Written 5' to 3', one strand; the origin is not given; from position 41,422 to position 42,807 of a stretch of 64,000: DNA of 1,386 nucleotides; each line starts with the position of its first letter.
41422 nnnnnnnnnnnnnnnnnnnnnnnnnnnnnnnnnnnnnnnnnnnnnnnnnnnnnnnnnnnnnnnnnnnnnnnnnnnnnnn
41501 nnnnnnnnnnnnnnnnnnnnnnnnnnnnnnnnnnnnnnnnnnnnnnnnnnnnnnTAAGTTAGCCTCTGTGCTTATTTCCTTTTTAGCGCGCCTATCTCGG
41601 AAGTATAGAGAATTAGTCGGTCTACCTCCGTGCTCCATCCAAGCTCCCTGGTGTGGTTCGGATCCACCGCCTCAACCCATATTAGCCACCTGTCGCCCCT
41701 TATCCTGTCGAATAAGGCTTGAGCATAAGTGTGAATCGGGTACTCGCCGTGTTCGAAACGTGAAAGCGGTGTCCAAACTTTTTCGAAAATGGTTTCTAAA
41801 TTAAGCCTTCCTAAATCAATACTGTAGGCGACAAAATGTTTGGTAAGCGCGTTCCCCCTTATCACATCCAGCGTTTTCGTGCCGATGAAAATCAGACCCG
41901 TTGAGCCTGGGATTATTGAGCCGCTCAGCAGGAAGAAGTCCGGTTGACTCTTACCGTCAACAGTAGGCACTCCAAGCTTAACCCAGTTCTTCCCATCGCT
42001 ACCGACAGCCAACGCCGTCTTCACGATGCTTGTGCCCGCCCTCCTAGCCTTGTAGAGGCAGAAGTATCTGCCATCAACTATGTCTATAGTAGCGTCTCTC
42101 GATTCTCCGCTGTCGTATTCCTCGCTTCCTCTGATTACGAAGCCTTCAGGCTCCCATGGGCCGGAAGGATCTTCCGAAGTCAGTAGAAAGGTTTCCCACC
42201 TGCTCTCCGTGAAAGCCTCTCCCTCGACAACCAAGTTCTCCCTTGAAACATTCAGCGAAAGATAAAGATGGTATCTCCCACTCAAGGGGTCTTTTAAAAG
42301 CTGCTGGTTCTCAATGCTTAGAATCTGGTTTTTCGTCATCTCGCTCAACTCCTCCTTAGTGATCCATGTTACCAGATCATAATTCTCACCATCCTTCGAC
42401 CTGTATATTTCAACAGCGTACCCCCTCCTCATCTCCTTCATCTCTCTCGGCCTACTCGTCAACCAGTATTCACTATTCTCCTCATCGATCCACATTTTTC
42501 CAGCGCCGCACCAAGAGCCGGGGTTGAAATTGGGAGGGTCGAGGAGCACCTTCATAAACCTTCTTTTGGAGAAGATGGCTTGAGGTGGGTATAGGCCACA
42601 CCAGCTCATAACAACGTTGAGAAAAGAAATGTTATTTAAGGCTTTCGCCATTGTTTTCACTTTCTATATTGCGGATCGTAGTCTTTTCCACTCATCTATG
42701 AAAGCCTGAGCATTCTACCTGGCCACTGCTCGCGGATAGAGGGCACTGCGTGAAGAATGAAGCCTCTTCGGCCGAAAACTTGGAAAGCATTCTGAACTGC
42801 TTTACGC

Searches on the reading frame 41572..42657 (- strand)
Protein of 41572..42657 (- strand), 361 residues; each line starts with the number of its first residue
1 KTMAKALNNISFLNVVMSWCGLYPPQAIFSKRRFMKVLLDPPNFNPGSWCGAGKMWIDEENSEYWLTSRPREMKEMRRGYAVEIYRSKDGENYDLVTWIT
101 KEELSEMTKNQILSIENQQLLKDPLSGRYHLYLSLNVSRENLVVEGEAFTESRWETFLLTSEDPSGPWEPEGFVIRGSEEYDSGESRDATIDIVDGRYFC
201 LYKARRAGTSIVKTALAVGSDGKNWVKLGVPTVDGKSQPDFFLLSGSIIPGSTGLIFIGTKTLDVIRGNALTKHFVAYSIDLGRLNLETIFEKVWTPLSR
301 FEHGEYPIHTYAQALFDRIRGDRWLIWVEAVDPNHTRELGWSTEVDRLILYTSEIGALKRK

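Call 3: search_protein_families(library=pfam, proteins=[window:41572-42657:-], max_evalue=1)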
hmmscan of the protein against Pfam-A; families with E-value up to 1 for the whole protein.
window:41572-42657:- (361 aa): 1 family
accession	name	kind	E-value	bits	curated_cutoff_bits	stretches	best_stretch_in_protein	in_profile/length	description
PF04616.20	Glyco_hydro_43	-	0.0011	18.8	32.2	1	80-207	33-143/288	Glycosyl hydrolases family 43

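Call 4: search_protein_families(library=ncbifam, proteins=[window:41572-42657:-], max_evalue=1)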
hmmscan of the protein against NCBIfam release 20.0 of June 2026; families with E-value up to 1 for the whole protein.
window:41572-42657:- (361 aa): 0 families
